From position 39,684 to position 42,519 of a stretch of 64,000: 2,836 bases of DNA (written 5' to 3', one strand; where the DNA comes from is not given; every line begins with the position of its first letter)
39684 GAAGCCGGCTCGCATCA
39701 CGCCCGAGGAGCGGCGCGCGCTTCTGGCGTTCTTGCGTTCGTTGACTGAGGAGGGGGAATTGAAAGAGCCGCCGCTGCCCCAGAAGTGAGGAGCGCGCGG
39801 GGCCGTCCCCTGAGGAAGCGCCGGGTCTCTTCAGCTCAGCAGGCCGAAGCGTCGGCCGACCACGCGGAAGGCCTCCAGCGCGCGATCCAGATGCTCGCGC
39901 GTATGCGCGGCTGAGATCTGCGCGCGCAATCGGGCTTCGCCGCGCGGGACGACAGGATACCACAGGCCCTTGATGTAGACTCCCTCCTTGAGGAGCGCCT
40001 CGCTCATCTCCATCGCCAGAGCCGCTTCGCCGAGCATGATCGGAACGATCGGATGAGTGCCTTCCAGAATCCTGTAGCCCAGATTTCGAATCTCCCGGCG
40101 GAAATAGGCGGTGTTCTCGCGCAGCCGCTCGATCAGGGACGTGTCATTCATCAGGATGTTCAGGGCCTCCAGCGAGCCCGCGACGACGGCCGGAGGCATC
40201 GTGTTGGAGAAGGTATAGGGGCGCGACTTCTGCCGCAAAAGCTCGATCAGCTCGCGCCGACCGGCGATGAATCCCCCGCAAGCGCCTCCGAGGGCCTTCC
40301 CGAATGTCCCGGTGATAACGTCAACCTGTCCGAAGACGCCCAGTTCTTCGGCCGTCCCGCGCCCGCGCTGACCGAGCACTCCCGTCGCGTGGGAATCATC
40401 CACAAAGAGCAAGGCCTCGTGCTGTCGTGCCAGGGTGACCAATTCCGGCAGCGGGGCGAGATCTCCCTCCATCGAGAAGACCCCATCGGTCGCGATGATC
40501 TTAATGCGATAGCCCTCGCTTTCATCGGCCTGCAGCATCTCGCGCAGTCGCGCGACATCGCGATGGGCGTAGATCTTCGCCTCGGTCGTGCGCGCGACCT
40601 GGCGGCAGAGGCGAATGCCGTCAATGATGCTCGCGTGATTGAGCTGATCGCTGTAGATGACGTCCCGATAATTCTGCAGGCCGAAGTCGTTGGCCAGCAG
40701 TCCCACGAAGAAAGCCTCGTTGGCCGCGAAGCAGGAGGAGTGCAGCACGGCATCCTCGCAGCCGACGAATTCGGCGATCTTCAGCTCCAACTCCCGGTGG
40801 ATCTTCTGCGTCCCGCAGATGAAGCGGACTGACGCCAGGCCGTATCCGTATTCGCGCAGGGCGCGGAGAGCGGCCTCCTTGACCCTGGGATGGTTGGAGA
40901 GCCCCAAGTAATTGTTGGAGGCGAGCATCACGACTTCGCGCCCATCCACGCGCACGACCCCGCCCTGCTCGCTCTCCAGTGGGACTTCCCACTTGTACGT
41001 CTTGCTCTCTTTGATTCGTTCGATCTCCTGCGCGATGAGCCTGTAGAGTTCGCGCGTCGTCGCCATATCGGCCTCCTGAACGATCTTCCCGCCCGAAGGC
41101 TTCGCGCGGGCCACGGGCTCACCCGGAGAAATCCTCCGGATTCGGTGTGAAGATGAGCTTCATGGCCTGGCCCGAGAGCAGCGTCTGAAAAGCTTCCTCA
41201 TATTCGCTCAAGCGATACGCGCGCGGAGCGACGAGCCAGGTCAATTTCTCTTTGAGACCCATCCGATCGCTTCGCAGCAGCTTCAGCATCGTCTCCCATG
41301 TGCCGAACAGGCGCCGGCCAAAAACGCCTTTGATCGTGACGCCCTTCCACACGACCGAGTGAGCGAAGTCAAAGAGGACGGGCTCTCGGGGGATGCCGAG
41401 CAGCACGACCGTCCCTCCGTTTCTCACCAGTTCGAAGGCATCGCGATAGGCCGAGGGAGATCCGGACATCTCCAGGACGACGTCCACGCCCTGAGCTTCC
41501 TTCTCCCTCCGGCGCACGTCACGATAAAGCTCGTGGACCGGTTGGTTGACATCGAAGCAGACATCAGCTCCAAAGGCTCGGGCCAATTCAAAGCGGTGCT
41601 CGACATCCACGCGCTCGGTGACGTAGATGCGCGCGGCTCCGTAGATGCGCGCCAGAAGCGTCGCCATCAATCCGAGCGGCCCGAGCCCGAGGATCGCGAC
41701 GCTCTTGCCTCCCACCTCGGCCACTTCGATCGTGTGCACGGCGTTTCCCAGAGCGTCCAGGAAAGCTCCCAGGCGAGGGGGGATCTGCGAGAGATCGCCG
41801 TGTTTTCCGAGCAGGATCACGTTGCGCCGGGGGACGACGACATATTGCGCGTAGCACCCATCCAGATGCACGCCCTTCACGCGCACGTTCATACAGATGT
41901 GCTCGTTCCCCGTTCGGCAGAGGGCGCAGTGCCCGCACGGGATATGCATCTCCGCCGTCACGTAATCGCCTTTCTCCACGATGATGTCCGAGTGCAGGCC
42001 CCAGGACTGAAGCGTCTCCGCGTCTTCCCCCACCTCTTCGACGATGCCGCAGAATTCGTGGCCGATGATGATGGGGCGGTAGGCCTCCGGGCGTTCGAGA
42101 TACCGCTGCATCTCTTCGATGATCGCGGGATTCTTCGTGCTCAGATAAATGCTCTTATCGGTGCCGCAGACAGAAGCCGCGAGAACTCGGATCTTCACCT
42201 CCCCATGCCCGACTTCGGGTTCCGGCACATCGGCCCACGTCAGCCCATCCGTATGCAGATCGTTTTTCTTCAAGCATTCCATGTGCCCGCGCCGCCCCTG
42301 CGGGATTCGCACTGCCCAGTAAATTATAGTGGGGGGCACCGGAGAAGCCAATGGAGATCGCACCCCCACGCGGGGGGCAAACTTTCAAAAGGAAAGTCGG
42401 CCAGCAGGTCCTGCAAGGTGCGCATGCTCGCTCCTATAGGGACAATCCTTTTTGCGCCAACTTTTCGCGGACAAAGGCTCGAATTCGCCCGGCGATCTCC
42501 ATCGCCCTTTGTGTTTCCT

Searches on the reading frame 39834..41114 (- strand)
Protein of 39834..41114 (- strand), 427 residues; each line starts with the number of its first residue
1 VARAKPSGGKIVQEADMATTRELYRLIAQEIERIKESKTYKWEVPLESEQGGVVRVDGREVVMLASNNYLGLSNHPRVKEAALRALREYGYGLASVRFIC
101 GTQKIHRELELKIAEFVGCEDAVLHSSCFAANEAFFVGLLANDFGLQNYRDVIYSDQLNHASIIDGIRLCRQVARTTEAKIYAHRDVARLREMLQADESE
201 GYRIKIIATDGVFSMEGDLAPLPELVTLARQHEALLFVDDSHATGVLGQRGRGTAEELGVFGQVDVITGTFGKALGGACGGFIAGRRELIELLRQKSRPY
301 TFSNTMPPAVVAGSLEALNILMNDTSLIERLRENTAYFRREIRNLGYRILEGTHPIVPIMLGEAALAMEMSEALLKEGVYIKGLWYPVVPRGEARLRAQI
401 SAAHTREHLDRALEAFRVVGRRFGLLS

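Call 52: search_protein_families(library=pfam, proteins=[window:39834-41114:-], max_evalue=0.00001)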
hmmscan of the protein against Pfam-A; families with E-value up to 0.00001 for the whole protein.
window:39834-41114:- (427 aa): 1 family
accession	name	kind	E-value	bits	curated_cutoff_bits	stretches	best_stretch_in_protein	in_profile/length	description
PF00155.27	Aminotran_1_2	-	3.7e-53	181.4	19.7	1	60-416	2-361/361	Aminotransferase class I and II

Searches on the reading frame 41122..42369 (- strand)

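Call 52: search_protein_families(library=pfam, proteins=[window:41122-42369:-], max_evalue=0.00001)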
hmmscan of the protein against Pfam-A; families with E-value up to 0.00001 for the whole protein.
window:41122-42369:- (416 aa): 4 families
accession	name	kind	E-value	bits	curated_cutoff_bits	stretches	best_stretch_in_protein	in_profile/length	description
PF00107.32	ADH_zinc_N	-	2.7e-24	86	31.8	1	231-365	1-127/129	Zinc-binding dehydrogenase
PF08240.17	ADH_N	-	5.5e-22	78.4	23.5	1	55-187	2-102/104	Alcohol dehydrogenase GroES-like domain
PF16912.11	Glu_dehyd_C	-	1.4e-10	41.5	34.9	1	209-337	19-141/211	Glucose dehydrogenase C-terminus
PF13602.12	ADH_zinc_N_2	-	7.3e-07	30.6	27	1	267-402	2-128/134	Zinc-binding dehydrogenase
